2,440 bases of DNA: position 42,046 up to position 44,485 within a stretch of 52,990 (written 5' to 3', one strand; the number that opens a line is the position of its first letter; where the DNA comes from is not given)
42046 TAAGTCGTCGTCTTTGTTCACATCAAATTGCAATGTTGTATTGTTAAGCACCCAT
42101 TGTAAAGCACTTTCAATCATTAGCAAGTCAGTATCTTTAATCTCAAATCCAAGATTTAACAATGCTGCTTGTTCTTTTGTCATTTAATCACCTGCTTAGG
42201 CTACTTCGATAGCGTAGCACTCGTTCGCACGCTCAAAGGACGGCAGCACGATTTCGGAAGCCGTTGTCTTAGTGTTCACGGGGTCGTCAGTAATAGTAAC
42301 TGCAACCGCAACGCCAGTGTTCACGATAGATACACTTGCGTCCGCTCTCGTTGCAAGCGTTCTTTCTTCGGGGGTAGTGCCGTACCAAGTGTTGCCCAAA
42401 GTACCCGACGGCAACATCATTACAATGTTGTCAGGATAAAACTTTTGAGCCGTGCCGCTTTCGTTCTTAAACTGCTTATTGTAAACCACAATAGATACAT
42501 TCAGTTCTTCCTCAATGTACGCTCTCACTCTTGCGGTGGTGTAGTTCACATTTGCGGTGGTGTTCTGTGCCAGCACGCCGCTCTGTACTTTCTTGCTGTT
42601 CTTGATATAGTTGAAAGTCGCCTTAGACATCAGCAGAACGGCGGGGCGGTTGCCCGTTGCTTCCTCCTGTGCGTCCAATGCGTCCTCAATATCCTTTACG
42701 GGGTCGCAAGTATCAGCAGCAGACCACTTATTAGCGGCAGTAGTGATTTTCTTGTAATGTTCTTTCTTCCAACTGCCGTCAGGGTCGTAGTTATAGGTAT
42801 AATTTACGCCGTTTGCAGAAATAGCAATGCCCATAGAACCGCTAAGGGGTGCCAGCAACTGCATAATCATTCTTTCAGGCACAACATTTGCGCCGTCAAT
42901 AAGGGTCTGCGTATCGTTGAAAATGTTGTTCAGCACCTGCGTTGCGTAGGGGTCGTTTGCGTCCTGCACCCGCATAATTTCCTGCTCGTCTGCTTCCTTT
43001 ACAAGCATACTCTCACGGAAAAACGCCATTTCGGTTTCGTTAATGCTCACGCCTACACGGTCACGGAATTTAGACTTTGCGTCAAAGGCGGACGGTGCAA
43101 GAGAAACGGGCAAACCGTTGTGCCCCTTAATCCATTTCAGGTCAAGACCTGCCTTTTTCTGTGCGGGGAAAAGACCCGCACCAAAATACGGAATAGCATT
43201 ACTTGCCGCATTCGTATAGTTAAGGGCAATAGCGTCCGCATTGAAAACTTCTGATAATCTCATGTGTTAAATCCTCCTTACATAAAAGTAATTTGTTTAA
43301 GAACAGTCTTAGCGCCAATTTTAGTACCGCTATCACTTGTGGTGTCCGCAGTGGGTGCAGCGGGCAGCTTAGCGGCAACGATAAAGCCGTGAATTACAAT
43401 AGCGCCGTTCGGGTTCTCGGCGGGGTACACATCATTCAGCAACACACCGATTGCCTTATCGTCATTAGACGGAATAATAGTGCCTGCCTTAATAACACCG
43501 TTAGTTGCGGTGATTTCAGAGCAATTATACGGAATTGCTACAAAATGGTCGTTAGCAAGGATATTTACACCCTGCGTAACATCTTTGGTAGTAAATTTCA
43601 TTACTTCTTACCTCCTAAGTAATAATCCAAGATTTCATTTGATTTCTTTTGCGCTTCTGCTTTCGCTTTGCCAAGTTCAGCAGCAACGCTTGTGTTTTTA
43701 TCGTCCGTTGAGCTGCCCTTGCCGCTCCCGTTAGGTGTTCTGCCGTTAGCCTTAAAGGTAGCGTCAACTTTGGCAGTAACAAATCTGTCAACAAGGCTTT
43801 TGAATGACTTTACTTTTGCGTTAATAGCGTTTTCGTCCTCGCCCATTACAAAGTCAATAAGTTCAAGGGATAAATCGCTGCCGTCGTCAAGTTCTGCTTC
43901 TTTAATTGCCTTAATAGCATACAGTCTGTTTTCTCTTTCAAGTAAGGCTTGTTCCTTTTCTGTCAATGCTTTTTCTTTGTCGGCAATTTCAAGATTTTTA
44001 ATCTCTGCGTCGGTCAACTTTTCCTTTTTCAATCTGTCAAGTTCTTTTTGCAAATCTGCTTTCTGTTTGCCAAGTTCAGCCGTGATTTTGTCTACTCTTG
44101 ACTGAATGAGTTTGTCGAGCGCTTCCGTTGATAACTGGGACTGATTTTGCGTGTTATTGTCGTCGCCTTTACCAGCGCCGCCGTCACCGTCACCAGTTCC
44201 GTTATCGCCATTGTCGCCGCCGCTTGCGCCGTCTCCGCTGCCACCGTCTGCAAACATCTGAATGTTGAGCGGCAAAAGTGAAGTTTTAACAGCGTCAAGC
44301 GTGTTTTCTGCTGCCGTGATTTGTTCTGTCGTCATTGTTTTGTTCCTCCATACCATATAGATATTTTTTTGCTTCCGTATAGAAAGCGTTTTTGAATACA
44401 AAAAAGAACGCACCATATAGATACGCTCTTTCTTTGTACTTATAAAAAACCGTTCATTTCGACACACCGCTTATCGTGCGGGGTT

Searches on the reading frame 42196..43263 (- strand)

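Call 67: search_protein_families(library=phrogs, proteins=[window:42196-43263:-], max_evalue=0.00001)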
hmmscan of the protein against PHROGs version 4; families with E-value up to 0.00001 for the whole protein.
window:42196-43263:- (355 aa): 3 families
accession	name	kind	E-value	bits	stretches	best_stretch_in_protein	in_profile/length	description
phrog_29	-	head and packaging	8.4e-61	207.4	1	14-354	35-358/439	major head protein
phrog_1005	-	head and packaging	3.9e-13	50.4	1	164-283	134-249/315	major head protein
phrog_26029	-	unknown function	6.3e-09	37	1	14-92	14-91/105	-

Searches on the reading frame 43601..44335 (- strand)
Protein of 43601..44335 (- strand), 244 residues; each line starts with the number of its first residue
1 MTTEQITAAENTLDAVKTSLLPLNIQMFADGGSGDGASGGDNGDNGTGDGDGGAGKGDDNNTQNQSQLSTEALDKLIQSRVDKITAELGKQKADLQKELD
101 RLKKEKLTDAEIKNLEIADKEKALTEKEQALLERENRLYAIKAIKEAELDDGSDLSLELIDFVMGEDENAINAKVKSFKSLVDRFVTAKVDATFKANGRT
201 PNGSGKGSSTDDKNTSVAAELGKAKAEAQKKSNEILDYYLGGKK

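Call 67: search_protein_families(library=phrogs, proteins=[window:43601-44335:-], max_evalue=0.00001)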
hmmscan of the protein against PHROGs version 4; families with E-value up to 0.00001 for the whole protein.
window:43601-44335:- (244 aa): 3 families
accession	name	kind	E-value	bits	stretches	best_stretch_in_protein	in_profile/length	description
phrog_172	-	head and packaging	3.3e-28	100.3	1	7-232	10-211/229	head scaffolding protein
phrog_2932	-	head and packaging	2.6e-11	44.7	1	17-227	2-221/224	head scaffolding protein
phrog_2303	-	head and packaging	2.1e-07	32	1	21-212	7-207/219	head scaffolding protein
